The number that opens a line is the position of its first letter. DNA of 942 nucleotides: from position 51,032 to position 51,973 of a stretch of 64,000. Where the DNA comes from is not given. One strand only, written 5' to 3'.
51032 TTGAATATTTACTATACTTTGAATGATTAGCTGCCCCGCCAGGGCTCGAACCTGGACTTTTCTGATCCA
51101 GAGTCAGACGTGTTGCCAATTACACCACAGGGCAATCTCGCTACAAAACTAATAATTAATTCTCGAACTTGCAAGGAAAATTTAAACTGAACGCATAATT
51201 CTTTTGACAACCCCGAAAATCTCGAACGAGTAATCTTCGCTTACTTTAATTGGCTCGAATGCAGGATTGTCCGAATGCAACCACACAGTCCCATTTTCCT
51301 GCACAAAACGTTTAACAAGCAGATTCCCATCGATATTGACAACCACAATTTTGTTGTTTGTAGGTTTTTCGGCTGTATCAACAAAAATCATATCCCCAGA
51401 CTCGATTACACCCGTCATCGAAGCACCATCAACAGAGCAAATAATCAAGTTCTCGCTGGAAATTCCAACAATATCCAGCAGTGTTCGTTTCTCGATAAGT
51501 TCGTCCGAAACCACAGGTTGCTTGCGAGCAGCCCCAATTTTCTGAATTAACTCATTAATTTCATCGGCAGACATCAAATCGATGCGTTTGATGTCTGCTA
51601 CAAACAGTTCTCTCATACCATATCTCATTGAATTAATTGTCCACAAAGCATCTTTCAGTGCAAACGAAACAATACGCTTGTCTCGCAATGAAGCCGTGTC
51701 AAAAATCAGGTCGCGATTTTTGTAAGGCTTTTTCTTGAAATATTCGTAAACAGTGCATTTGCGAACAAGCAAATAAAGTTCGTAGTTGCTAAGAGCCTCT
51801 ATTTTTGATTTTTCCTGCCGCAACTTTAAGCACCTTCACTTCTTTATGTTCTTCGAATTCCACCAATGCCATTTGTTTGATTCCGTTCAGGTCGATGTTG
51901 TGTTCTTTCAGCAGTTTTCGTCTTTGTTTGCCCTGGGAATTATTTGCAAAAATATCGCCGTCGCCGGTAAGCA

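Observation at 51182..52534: HTH(XRE) / S24-peptidase / Mor-like regulator trio between tRNA-Gln and rlmN; possible split CI/LexA-like repressor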

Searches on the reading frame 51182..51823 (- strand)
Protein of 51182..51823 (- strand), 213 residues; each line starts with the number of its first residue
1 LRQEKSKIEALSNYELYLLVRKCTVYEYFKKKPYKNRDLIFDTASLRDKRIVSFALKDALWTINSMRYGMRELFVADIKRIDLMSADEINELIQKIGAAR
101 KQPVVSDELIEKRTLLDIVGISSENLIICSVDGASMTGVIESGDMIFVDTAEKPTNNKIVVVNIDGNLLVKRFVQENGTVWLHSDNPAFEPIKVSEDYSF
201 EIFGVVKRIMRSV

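Call 4: search_protein_families(library=pfam, proteins=[window:51182-51823:-], max_evalue=1)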
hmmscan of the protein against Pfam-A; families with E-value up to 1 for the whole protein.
window:51182-51823:- (213 aa): 2 families
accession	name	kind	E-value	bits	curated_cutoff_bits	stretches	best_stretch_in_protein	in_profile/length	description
PF00717.28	Peptidase_S24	-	1.3e-24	86.6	23.3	1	95-206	5-115/116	Peptidase S24-like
PF07865.16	DUF1652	-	0.25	11.7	23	1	72-98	39-65/67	Protein of unknown function (DUF1652)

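Call 6: find_homologous_proteins(query=window:51182-51823:-)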
Query window:51182-51823:- (213 aa): 6 proteins with E <= 0.001 among 224 candidates.
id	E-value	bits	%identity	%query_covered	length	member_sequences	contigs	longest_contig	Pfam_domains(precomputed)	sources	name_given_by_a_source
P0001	8.3e-133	458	100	100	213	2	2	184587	PF00717.29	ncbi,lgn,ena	-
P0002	3.9e-118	410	90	100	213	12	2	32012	PF00717.29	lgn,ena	-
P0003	6.7e-81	289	62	100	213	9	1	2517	PF00717.29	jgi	-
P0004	4.2e-78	280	95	66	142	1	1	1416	-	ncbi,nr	ncbi:MAG TPA: hypothetical protein PLV01_07920, partial [Candidatus Kapabacteria bacterium]|nr:hypot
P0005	3.0e-64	235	52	100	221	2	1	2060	PF00717.29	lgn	-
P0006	1.9e-60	222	50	99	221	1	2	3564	PF00717.29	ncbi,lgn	-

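Call 8: find_encoding_contigs(protein=P0006, flank=5000)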
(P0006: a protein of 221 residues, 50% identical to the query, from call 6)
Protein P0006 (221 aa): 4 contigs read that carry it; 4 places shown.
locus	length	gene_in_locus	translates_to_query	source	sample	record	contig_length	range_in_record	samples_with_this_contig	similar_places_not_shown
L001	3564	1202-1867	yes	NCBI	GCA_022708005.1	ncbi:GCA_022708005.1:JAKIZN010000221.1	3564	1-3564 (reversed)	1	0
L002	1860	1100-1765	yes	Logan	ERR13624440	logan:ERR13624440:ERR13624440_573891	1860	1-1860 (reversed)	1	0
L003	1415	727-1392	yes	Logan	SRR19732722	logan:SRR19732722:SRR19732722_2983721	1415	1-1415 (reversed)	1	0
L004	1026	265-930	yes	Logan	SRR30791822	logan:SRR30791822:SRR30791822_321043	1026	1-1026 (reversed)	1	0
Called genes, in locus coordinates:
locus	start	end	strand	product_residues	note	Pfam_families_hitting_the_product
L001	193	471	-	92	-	-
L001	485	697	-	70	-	-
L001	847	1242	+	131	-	-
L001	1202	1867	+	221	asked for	PF00717:Peptidase_S24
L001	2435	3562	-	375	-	?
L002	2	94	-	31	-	?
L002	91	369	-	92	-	-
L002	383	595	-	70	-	-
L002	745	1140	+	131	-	-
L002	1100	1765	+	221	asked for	PF00717:Peptidase_S24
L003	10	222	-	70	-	-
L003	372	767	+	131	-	-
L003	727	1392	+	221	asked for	PF00717:Peptidase_S24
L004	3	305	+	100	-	?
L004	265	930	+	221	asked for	PF00717:Peptidase_S24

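Call 9: find_encoding_contigs(protein=P0005, flank=5000)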
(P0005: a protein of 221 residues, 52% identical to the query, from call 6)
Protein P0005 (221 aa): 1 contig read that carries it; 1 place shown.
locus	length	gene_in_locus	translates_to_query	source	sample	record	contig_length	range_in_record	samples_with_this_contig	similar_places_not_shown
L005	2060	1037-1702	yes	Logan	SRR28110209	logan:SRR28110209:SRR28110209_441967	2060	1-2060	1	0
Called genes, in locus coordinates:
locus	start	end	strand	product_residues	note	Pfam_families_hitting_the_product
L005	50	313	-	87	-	-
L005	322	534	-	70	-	-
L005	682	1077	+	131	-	-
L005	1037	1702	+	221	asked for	PF00717:Peptidase_S24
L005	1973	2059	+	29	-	?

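Call 10: find_encoding_contigs(protein=P0003, flank=5000)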
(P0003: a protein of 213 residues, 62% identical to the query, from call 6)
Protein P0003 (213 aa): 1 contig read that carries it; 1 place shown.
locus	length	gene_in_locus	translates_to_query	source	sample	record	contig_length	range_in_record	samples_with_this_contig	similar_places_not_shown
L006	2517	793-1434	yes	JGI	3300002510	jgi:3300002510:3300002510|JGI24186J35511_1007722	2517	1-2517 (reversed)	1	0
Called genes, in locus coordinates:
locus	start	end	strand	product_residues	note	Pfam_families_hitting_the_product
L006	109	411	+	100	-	-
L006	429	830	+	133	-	-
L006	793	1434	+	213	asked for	PF00717:Peptidase_S24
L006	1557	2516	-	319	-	?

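Call 19: find_related_loci(query=A1, collection=genome_contigs, flank=6000)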
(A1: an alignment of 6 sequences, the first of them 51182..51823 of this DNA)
Query A1 (213 aa) in genome_contigs; peptide patterns used: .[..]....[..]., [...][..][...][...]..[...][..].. (x = any residue, [..] = any of these).
93 stretches matched a pattern; 4 encode a relative of the query (tblastn E <= 1e-3); 4 distinct loci.
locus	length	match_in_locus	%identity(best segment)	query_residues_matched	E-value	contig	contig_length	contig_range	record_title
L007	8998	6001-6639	95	1-213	6e-137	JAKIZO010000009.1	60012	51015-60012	MAG: Bacteroidetes bacterium isolate UR.bin29 NODE_9_length_60012_cov_3.073697, whole genome shotgun sequence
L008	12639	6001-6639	92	1-213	1e-132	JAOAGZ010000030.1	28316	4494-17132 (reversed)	MAG: Ignavibacteria bacterium isolate SKW44 NODE_30_length_28316_cov_5.519547, whole genome shotgun sequence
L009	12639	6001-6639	91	1-213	3e-132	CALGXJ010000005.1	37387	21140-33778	MAG: Candidatus Kapabacteria bacterium isolate R1_Bin_METABAT__289_1 genome assembly, contig: c_000000755465, whole geno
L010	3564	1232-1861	50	3-212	3e-69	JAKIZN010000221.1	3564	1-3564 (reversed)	MAG: Bacteroidetes bacterium isolate UR.bin11 UR_contig_95741, whole genome shotgun sequence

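Call 21: find_related_loci(query=A1, collection=metagenome_contigs, flank=6000)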
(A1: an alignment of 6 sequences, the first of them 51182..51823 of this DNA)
Query A1 (213 aa) in metagenome_contigs; peptide patterns used: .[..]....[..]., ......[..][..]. (x = any residue, [..] = any of these).
600 stretches matched a pattern (row limit reached: there are more); 5 encode a relative of the query (tblastn E <= 1e-3); 5 distinct loci.
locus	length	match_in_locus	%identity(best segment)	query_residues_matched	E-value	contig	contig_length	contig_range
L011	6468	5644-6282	95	1-213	6e-137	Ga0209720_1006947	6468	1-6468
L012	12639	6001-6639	95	1-213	8e-137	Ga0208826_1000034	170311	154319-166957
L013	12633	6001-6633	90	3-213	2e-128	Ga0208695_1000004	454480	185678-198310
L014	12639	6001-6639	63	1-213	1e-90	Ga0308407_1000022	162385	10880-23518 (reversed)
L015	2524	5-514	69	44-213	3e-79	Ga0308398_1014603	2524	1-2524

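Call 24: search_protein_representatives(alignment_id=A1)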
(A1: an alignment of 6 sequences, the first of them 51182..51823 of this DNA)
Query: 6 sequences, 213 profile positions. Proteins with E-value up to 0.001 (for the whole library): 7760; up to 1e-10: 509; up to 1e-30: 30. The best 150 are listed.
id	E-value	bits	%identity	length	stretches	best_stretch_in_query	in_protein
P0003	1.9e-108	377.4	-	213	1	1-213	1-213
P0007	5.1e-66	238.7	-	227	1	7-212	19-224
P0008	1.7e-51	191.3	-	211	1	8-213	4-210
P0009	1.8e-51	191.1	-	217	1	5-212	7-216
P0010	1.2e-50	188.5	-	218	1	7-209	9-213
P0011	1.9e-50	187.8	-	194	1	24-213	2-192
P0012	7.1e-49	182.7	-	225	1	7-209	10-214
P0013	5.1e-48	179.9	-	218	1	10-212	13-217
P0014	5.8e-45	169.9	-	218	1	5-211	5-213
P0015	1.6e-44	168.4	-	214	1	7-211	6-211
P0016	5.3e-44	166.7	-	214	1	5-211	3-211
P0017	1.4e-42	162.1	-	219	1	1-212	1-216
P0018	2.0e-40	155.0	-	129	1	12-134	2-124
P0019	4.0e-40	154.1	-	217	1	10-211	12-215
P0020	6.1e-40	153.5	-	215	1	7-212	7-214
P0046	5.1e-25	104.7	-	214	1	1-213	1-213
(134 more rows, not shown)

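Call 26: search_protein_families(library=phrogs, proteins=[window:51182-51823:-, P0010, P0017], max_evalue=0.01)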
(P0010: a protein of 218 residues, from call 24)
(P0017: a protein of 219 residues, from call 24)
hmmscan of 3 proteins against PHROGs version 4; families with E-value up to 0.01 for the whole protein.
window:51182-51823:- (213 aa): 5 families
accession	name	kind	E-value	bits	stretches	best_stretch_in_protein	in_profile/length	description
phrog_4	-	transcription regulation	5.1e-25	89.3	1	106-211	233-337/400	transcriptional repressor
phrog_811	-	DNA, RNA and nucleotide metabolism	1e-19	71.4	1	107-212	28-134/140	UmuD-like protein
phrog_6201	-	transcription regulation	7.8e-16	59.1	1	112-208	14-113/121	CI-like repressor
phrog_10470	-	DNA, RNA and nucleotide metabolism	1.8e-09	38.3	1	140-211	6-76/79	UmuD-like protein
phrog_8558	-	unknown function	8.6e-07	30.2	1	118-209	12-107/114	-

P0010 (218 aa): 5 families
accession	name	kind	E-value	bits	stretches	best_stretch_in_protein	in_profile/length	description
phrog_811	-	DNA, RNA and nucleotide metabolism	2.1e-24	86.7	1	115-216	34-134/140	UmuD-like protein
phrog_4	-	transcription regulation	8e-20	72.2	1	113-210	237-332/400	transcriptional repressor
phrog_6201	-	transcription regulation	1.7e-14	54.7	1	123-215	22-116/121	CI-like repressor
phrog_10470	-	DNA, RNA and nucleotide metabolism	1.1e-08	35.7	1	139-215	1-76/79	UmuD-like protein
phrog_8558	-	unknown function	9.1e-08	33.3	1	119-210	10-104/114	-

P0017 (219 aa): 5 families
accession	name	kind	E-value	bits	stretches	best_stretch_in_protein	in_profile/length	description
phrog_811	-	DNA, RNA and nucleotide metabolism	2.4e-25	89.7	1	103-218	21-136/140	UmuD-like protein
phrog_4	-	transcription regulation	4.8e-17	63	1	123-214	247-336/400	transcriptional repressor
phrog_10470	-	DNA, RNA and nucleotide metabolism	4.4e-12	46.6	1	141-216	3-77/79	UmuD-like protein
phrog_6201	-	transcription regulation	3.1e-11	44.2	1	125-211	24-112/121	CI-like repressor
phrog_8558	-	unknown function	8.8e-09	36.6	1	131-211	22-105/114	-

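Call 27: search_protein_families(library=ncbifam, proteins=[window:51182-51823:-, P0010, P0017], max_evalue=0.01)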
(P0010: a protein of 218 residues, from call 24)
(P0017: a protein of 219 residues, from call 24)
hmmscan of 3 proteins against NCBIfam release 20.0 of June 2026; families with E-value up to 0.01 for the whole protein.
window:51182-51823:- (213 aa): 5 families
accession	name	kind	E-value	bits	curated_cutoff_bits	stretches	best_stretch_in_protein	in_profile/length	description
NF007621.2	PRK10276.1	subfamily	8e-21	74.2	110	1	127-210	30-114/115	translesion error-prone DNA polymerase V autoproteolytic subunit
TIGR00498.1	lexA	equivalog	1e-14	54.6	110.95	1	102-212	90-201/203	transcriptional repressor LexA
NF051876.1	transXXX_HumD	equivalog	5.1e-05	23.2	120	1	137-210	39-115/129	HumD family translesion DNA polymerase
TIGR02227.1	sigpep_I_bact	equivalog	0.0018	18.1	47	1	120-175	14-76/162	signal peptidase I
TIGR02754.1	sod_Ni_protease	equivalog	0.0042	17.5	63.25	1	129-187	1-67/90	nickel-type superoxide dismutase maturation protease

P0010 (218 aa): 4 families
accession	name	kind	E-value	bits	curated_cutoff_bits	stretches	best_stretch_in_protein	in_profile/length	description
NF007621.2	PRK10276.1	subfamily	1.2e-23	83.3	110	1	124-214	24-114/115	translesion error-prone DNA polymerase V autoproteolytic subunit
TIGR00498.1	lexA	equivalog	3.9e-15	56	110.95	1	124-211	110-200/203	transcriptional repressor LexA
NF051876.1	transXXX_HumD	equivalog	2.4e-08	34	120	1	126-215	25-116/129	HumD family translesion DNA polymerase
TIGR02754.1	sod_Ni_protease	equivalog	0.0013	19.2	63.25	1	132-191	1-67/90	nickel-type superoxide dismutase maturation protease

P0017 (219 aa): 3 families
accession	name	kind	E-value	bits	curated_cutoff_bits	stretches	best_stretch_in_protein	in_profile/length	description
NF007621.2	PRK10276.1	subfamily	3e-22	78.8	110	1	126-215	26-115/115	translesion error-prone DNA polymerase V autoproteolytic subunit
TIGR00498.1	lexA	equivalog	2.2e-14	53.5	110.95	1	126-216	112-201/203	transcriptional repressor LexA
NF051876.1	transXXX_HumD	equivalog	5.5e-06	26.4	120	1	142-215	40-116/129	HumD family translesion DNA polymerase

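Call 28: search_protein_families(library=padloc, proteins=[window:51182-51823:-, P0010, P0017], max_evalue=0.01)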
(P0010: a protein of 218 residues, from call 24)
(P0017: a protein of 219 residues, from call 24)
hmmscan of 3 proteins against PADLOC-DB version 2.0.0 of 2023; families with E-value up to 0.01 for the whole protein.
window:51182-51823:- (213 aa): 0 families

P0010 (218 aa): 0 families

P0017 (219 aa): 0 families

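Call 29: find_encoding_contigs(protein=P0010, flank=4000, max_places=4)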
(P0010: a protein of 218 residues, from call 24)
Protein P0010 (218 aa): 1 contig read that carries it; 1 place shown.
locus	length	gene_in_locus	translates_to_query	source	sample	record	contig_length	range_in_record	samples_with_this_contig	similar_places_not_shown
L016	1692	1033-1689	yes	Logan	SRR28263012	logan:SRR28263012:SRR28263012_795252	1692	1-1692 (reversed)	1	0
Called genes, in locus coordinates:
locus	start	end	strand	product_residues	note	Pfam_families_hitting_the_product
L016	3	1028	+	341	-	?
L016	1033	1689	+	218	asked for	PF00717:Peptidase_S24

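Call 30: search_dna_similar(query=P0010, collection=phages, mode=protein, max_evalue=0.001)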
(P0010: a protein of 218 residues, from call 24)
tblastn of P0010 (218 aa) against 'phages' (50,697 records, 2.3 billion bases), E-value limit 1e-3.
Records with a match: 1; places in all: 1; records where one place covers at least 80% of the query: 0.
Best place of each record, by identity: <60% 1.
By first word of the organism name: Bacteriophage 1.
By host as written in the record: - 1.
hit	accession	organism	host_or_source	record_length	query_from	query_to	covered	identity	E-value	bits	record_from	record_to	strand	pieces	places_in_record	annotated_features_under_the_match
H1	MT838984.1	Bacteriophage sp.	human fecal samples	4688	130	212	38%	42.2%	4e-5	49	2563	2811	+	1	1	record has no annotation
